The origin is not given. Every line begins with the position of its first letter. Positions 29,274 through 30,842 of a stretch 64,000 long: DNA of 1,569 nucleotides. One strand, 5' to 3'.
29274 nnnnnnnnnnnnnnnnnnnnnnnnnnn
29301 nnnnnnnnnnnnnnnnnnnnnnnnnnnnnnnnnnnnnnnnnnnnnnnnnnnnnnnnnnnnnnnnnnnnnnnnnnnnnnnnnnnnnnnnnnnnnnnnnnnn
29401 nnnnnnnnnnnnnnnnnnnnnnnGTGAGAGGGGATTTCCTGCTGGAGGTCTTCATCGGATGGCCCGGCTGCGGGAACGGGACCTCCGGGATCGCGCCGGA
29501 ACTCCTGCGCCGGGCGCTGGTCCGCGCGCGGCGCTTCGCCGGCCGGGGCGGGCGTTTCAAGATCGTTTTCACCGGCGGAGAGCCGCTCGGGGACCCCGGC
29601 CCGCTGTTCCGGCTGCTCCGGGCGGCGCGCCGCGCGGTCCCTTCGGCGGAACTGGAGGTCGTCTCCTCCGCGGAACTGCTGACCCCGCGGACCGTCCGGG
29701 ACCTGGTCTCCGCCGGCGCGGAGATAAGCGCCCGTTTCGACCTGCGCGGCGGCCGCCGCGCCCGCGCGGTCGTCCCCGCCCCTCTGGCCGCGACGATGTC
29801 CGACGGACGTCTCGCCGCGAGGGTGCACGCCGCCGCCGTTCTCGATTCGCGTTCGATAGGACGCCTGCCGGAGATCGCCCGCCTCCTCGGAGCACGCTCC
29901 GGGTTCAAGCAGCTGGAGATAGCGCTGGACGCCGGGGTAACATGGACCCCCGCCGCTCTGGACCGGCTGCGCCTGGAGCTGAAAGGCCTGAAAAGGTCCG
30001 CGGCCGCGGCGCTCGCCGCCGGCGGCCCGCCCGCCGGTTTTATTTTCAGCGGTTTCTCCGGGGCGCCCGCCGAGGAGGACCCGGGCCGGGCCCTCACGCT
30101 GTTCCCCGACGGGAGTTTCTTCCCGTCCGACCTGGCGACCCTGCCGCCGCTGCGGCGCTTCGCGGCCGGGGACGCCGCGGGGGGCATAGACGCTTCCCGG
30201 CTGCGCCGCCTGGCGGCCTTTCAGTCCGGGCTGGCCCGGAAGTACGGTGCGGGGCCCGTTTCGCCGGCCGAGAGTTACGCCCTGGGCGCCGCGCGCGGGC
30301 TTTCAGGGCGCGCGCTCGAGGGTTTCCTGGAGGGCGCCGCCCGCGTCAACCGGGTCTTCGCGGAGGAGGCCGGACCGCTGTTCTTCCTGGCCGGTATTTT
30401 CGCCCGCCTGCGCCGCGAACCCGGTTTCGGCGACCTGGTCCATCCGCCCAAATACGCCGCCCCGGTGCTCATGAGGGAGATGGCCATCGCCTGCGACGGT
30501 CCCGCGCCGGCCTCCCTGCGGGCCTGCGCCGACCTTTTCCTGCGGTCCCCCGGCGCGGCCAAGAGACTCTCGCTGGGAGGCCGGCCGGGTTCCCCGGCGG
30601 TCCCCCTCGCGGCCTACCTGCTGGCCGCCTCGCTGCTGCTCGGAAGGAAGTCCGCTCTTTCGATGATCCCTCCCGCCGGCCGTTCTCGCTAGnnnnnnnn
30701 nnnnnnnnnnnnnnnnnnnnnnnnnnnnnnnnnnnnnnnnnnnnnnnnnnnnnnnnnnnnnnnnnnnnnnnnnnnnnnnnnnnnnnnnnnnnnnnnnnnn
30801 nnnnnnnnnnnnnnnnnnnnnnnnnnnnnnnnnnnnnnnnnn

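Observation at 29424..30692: Paralog P5 has lost the radical-SAM cysteine triad but keeps an intact, translationally coupled ORF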

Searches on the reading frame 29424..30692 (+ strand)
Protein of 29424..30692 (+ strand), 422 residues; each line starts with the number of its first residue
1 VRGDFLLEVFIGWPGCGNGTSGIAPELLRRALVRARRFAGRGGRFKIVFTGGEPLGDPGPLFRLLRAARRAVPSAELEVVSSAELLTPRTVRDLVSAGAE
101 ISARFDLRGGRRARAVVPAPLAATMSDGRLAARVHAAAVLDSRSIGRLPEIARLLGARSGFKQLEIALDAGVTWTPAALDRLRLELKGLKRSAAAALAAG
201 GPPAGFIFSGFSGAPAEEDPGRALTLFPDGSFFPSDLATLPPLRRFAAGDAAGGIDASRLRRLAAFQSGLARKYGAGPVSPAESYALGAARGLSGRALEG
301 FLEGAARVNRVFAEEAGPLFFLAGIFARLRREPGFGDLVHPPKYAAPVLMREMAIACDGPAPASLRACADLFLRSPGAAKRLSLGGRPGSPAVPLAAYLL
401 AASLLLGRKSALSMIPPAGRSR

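Call 5: search_protein_families(library=pfam, proteins=[window:29424-30692:+], max_evalue=0.1)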
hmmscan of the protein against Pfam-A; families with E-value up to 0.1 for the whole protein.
window:29424-30692:+ (422 aa): 1 family
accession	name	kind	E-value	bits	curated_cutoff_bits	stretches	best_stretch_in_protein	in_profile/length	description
PF04055.27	Radical_SAM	-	0.0063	17.1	29.5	1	32-98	33-101/166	Radical SAM superfamily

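Call 6: search_protein_families(library=ncbifam, proteins=[window:29424-30692:+], max_evalue=0.1)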
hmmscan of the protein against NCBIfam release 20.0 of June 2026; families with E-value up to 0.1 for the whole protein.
window:29424-30692:+ (422 aa): 1 family
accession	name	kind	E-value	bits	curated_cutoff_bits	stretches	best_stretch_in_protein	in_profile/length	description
TIGR03977.1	rSAM_pair_HxsC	equivalog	0.059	12.2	267.9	1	46-87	71-112/292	His-Xaa-Ser system radical SAM maturase HxsC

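Call 11: find_homologous_proteins(query=window:29424-30692:+, max_evalue=0.00001)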
Query window:29424-30692:+ (422 aa): 6 proteins with E <= 0.00001 among 8000 candidates.
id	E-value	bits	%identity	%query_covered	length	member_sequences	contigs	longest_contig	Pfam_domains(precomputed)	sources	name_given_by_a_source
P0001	2.9e-259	878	100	100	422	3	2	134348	-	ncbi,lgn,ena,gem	-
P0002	1.4e-218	744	85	100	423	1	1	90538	-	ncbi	-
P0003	6.4e-216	736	86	100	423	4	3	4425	-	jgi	-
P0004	2.6e-196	671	79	100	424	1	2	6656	-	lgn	-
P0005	1.9e-123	431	74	71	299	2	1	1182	-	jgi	jgi:hypothetical protein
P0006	5.8e-116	406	58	87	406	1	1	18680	-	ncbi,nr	ncbi:MAG: hypothetical protein RQ748_02340 [Elusimicrobiales bacterium]|nr:hypothetical protein [Elu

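Call 13: find_encoding_contigs(protein=P0002, flank=10000, max_places=3)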
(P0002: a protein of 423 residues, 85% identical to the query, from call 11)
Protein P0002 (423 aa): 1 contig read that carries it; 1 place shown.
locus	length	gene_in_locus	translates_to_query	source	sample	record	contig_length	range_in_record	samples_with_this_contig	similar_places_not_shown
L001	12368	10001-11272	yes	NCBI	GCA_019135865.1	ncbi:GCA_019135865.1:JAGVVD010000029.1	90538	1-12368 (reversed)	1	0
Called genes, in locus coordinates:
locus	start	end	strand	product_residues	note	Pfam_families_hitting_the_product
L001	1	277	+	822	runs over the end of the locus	PF00142:Fer4_NifH, PF01656:CbiA, PF02374:ArsA_ATPase (weak), PF10609:ParA (faint), PF13614:AAA_31 (weak), PF00148:Oxidored_nitro (faint)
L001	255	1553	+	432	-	PF00148:Oxidored_nitro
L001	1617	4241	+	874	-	PF00142:Fer4_NifH, PF01656:CbiA, PF10609:ParA (faint), PF13614:AAA_31 (faint), PF00148:Oxidored_nitro (faint)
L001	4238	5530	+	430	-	PF00148:Oxidored_nitro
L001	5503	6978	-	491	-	PF04055:Radical_SAM, PF13353:Fer4_12 (weak)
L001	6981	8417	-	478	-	PF13353:Fer4_12 (weak), PF04055:Radical_SAM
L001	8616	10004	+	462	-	PF04055:Radical_SAM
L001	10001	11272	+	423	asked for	-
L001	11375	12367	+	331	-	?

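Call 14: find_encoding_contigs(protein=P0006, flank=10000, max_places=3)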
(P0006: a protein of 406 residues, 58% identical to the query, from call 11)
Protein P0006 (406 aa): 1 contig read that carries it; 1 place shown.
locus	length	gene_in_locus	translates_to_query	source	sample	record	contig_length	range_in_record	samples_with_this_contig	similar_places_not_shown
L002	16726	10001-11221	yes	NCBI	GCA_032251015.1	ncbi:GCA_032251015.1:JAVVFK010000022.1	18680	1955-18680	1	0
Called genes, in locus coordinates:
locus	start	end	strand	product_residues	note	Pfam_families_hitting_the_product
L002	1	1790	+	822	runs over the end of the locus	PF00142:Fer4_NifH, PF01656:CbiA, PF02374:ArsA_ATPase (weak), PF10609:ParA (faint), PF13614:AAA_31 (weak), PF00148:Oxidored_nitro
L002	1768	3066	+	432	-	PF00148:Oxidored_nitro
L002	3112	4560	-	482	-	PF13353:Fer4_12 (weak), PF04055:Radical_SAM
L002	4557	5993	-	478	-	PF13353:Fer4_12 (weak), PF04055:Radical_SAM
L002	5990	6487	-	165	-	-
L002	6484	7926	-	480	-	PF04055:Radical_SAM, PF13353:Fer4_12 (weak)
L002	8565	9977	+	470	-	PF04055:Radical_SAM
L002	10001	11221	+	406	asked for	-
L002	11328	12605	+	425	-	PF00248:Aldo_ket_red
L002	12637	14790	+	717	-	PF04055:Radical_SAM, PF13353:Fer4_12 (weak)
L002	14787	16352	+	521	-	PF04055:Radical_SAM, PF13353:Fer4_12 (weak)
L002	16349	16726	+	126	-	PF13353:Fer4_12, PF04055:Radical_SAM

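Call 15: find_encoding_contigs(protein=P0003, flank=10000, max_places=3)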
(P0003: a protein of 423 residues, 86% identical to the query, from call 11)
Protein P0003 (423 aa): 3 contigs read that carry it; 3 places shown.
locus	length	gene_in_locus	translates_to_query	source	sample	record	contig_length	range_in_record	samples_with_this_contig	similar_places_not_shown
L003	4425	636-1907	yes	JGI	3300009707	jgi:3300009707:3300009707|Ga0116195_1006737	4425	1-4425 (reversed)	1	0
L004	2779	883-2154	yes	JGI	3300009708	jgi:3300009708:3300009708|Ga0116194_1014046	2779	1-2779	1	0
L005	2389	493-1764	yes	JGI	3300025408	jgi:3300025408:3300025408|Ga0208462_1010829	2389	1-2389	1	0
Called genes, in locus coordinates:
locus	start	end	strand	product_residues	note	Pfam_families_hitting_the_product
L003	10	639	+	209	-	-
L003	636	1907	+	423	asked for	-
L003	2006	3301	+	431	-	PF00248:Aldo_ket_red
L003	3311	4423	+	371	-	?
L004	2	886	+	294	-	?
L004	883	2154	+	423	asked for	-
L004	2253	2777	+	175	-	?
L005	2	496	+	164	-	?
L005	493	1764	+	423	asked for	-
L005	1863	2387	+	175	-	?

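Call 16: find_encoding_contigs(protein=P0004, flank=10000, max_places=3)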
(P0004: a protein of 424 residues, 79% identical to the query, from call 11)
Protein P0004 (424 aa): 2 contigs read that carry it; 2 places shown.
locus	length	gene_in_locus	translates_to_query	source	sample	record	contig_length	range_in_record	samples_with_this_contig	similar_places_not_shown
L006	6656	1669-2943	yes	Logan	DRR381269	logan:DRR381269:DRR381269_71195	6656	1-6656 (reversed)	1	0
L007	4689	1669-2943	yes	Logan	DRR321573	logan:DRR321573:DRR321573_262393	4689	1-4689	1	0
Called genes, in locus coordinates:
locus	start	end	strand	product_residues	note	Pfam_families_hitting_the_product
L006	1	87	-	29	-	?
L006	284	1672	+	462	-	PF04055:Radical_SAM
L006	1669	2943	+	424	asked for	-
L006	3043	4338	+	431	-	PF00248:Aldo_ket_red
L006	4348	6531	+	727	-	PF04055:Radical_SAM, PF13353:Fer4_12 (weak)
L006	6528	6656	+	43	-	?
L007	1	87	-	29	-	?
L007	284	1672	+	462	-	PF04055:Radical_SAM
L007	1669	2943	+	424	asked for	-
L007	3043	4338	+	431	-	PF00248:Aldo_ket_red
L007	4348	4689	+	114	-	?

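Call 19: find_encoding_contigs(protein=P0001, flank=500, max_places=4)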
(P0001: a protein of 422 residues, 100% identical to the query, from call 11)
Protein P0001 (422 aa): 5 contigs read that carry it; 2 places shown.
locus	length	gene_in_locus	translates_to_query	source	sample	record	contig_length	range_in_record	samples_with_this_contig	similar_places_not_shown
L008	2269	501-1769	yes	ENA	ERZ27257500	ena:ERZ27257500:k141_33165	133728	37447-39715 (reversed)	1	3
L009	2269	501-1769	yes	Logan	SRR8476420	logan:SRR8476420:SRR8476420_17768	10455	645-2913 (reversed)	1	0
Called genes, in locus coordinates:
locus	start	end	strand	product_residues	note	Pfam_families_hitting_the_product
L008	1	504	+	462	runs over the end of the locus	PF04055:Radical_SAM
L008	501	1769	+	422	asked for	-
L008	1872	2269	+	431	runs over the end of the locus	PF00248:Aldo_ket_red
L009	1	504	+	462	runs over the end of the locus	PF04055:Radical_SAM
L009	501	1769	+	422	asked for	-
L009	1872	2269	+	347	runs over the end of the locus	?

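Call 26: find_related_loci(query=A2, collection=genome_contigs, flank=6000)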
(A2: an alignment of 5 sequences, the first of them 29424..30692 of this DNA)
Query A2 (422 aa) in genome_contigs; peptide patterns used: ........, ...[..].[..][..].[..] (x = any residue, [..] = any of these).
46 stretches matched a pattern; 2 encode a relative of the query (tblastn E <= 1e-3); 2 distinct loci.
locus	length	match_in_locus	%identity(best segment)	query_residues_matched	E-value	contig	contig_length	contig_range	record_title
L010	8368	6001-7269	84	1-422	0e+0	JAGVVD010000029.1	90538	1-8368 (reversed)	MAG: Elusimicrobia bacterium isolate WAS_Bin_5 WAS_Bin_5_scaffold_56, whole genome shotgun sequence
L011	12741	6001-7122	57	5-384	6e-116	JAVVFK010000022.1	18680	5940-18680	MAG: Elusimicrobiales bacterium isolate TamC13-45 NODE_22_length_18680_cov_3.437564, whole genome shotgun sequence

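Call 27: find_related_loci(query=A2, collection=metagenome_contigs, flank=6000)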
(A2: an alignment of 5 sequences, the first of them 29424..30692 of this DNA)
Query A2 (422 aa) in metagenome_contigs; peptide patterns used: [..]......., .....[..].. (x = any residue, [..] = any of these).
450 stretches matched a pattern; 1 encode a relative of the query (tblastn E <= 1e-3); 1 distinct loci.
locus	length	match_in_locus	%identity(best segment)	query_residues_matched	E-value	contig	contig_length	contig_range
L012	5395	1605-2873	86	1-422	0e+0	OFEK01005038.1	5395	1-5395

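Call 29: search_protein_representatives(alignment_id=A2)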
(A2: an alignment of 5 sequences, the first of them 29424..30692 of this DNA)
Query: 5 sequences, 423 profile positions. Proteins with E-value up to 0.001 (for the whole library): 62; up to 1e-10: 45; up to 1e-30: 9. The best 62 are listed.
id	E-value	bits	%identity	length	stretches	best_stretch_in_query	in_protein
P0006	8.4e-212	720.3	-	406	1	18-423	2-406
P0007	1.5e-54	202.3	-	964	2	24-410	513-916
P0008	3.6e-45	171.4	-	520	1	41-420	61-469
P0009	3.7e-35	138.4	-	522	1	23-419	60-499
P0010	1.6e-34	136.3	-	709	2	32-397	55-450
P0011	1.0e-31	127.0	-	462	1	26-415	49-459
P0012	1.2e-31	126.8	-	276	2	60-198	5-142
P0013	1.7e-31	126.3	-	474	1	41-415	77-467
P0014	4.6e-31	124.9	-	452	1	24-410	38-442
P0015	1.5e-30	123.2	-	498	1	48-417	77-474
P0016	3.0e-30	122.2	-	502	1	37-414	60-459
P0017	2.9e-29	118.9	-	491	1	37-407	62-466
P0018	6.9e-29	117.7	-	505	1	45-419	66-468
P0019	4.5e-25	105.1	-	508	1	46-390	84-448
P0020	1.9e-23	99.8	-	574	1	48-388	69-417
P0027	6.7e-20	88.1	-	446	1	14-409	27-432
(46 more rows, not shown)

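Call 32: find_encoding_contigs(protein=P0012, flank=8000, max_places=3)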
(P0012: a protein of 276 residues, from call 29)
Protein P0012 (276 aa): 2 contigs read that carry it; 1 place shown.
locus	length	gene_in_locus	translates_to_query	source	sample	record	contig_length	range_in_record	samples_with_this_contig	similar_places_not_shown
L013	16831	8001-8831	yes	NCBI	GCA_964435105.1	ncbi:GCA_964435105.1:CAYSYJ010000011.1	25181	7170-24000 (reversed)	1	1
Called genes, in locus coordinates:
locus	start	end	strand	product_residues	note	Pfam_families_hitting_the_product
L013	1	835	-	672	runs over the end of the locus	?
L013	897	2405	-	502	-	PF04055:Radical_SAM, PF13353:Fer4_12 (weak)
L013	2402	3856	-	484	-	PF04055:Radical_SAM, PF13353:Fer4_12 (weak)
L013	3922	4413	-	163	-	-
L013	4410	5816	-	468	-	PF04055:Radical_SAM, PF13353:Fer4_12 (weak)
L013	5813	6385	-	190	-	-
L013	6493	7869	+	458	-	PF04055:Radical_SAM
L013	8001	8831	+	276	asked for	-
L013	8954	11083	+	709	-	PF04055:Radical_SAM, PF13353:Fer4_12 (weak)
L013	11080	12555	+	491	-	PF04055:Radical_SAM, PF13353:Fer4_12 (weak)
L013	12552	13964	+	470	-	PF04055:Radical_SAM, PF13353:Fer4_12 (weak)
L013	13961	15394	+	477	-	PF04055:Radical_SAM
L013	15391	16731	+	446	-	PF04055:Radical_SAM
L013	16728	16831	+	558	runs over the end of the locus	PF01326:PPDK_N, PF00391:PEP-utilizers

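Call 33: find_encoding_contigs(protein=P0027, flank=8000, max_places=3)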
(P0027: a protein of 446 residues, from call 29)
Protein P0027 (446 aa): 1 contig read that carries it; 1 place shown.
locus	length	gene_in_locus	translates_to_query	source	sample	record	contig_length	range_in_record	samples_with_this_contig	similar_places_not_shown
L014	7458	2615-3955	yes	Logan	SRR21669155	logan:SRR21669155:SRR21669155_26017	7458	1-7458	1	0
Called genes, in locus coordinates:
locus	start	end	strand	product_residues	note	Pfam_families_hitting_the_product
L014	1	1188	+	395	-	?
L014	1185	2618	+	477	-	PF04055:Radical_SAM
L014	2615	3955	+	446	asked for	PF04055:Radical_SAM (weak)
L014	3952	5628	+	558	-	PF01326:PPDK_N, PF00391:PEP-utilizers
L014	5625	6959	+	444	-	PF04055:Radical_SAM, PF13353:Fer4_12 (weak)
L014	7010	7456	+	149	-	?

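Call 47: predict_structure(alignment_id=A3)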
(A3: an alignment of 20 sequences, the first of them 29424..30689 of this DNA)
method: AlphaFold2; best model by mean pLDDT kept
length: 422 residues; sequences in the alignment: 20
mean_pLDDT: 83.0   pTM: 0.81
mean pLDDT of the five models: 83.0, 81.1, 80.8, 80.1, 79.8
residues with pLDDT >= 90: 168; 70-90: 190; 50-70: 44; < 50: 20
segments of 3 or more residues with pLDDT < 50: 14-20, 212-218, 419-422
pLDDT, mean of each block of 10 residues (from residue 1): 82 47 86 92 86 64 93 93 88 93 87 75 89 91 89 82 88 91 88 71 64 45 88 92 93 94 93 89 94 95 94 83 74 72 71 87 86 86 86 86 82 71 31
secondary structure, 60 per line:
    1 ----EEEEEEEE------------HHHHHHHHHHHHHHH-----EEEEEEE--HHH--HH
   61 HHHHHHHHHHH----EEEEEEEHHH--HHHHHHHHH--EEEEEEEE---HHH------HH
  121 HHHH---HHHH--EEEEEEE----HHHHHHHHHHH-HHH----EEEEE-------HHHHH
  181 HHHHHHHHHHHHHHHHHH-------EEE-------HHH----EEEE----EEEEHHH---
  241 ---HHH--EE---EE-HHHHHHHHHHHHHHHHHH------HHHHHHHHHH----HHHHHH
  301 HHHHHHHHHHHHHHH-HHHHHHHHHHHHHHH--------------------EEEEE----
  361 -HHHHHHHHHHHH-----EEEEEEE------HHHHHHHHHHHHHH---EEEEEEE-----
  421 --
elements in order: E5-12 H25-39 E45-51 H59-71 E76-82 H88-96 E99-106 H119-124 H128-131 E134-140 H145-155 E164-168 H176-198 E206-208 E223-226 E231-234 H257-274 H281-290 H295-315 H317-331 E352-356 H362-373 E379-385 H392-405 E409-415

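Call 50: fold_search(model_id=the predicted structure, library=pdb)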
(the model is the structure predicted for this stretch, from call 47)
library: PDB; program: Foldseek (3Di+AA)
matches with E <= 10: 1233; with E <= 0.001: 61
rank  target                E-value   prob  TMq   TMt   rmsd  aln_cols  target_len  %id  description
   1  5wgg_A                5.5e-08  1.00  0.50  0.48   6.4       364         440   15  Structural Insights into Thioether Bond Formation in the Biosynthesis of Sactipeptides (released 2017-07-26)
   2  5why_B                1.2e-07  1.00  0.47  0.48   4.4       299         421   15  Structural Insights into Thioether Bond Formation in the Biosynthesis of Sactipeptides (released 2017-07-26)
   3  4k37_A                1.9e-07  1.00  0.50  0.57   7.9       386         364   12  Native anSMEcpe with bound AdoMet (released 2013-05-08)
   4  4k36_B                3.2e-07  1.00  0.50  0.57   8.1       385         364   12  His6 tagged anSMEcpe with bound AdoMet (released 2013-05-08)
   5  5why_A                3.4e-07  1.00  0.51  0.51   6.4       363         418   15  Structural Insights into Thioether Bond Formation in the Biosynthesis of Sactipeptides (released 2017-07-26)
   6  4k38_B                5.0e-07  1.00  0.49  0.56   8.3       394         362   12  Native anSMEcpe with bound AdoMet and Kp18Cys peptide (released 2013-05-08)
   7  4k36_A                7.8e-07  1.00  0.49  0.54   8.2       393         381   12  His6 tagged anSMEcpe with bound AdoMet (released 2013-05-08)
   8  4k37_B                9.7e-07  1.00  0.49  0.56   8.3       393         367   12  Native anSMEcpe with bound AdoMet (released 2013-05-08)
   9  8vpo                  1.8e-06  1.00  0.39  0.37   5.6       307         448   14  X-Ray Crystal Structure of TigE from Paramaledivibacter caminithermalis (released 2024-02-07)
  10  4k39_A                2.1e-06  1.00  0.50  0.57   8.3       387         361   12  Native anSMEcpe with bound AdoMet and Cp18Cys peptide (released 2013-05-08)
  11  4k39_B                2.2e-06  1.00  0.49  0.57   8.3       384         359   13  Native anSMEcpe with bound AdoMet and Cp18Cys peptide (released 2013-05-08)
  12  9gmc_C                2.2e-06  1.00  0.44  0.49   7.9       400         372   14  Crystal structure of the complex formed between the radical SAM protein ChlB and the R3A mutant of ChlA (released 2025-06-25)
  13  4k38_A                2.5e-06  1.00  0.51  0.57   6.9       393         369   13  Native anSMEcpe with bound AdoMet and Kp18Cys peptide (released 2013-05-08)
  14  9gmc_A                2.9e-06  1.00  0.46  0.51   7.7       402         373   13  Crystal structure of the complex formed between the radical SAM protein ChlB and the R3A mutant of ChlA (released 2025-06-25)
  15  9gm3_A                3.3e-06  1.00  0.44  0.48   8.0       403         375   14  Crystal structure of the complex formed between the radical SAM protein ChlB and the leader region of its precursor su (released 2025-06-25)
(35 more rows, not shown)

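Call 69: search_protein_families(library=pfam, proteins=[L014:3952-5628:+, P0027, L013:7878-8831:+, P0006], max_evalue=0.01)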
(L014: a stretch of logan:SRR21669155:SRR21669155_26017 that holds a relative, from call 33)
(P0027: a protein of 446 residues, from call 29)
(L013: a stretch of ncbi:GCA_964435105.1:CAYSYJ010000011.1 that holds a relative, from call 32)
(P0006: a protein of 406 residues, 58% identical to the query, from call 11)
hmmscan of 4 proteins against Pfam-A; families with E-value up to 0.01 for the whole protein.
L014:3952-5628:+ (558 aa): 2 families
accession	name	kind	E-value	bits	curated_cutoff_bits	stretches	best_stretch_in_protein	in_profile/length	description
PF01326.24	PPDK_N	-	3.2e-13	50.1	27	1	63-142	101-185/328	Pyruvate phosphate dikinase, AMP/ATP-binding domain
PF00391.29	PEP-utilizers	-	4.3e-09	36.3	23.1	1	481-547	5-72/72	PEP-utilising enzyme, mobile domain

P0027 (446 aa): 1 family
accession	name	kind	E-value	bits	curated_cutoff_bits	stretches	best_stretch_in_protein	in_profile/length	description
PF04055.27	Radical_SAM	-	3.3e-07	31.1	29.5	1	43-156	32-143/166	Radical SAM superfamily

L013:7878-8831:+ (317 aa): 0 families

P0006 (406 aa): 0 families

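Call 76: search_solved_structures(query=A2, max_evalue=1)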
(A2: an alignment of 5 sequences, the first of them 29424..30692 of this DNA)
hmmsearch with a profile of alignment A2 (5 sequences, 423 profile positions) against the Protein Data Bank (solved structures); distinct sequences matched with E-value up to 1: 3.
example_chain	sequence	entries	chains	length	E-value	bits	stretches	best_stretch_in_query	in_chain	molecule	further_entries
3ai3_A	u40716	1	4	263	0.069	15.5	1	136-173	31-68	NADPH-sorbose reductase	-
3ai1_A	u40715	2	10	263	0.096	15.1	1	136-173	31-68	NADPH-sorbose reductase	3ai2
6cia_A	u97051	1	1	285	0.87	11.9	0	258-330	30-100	Aldo/keto reductase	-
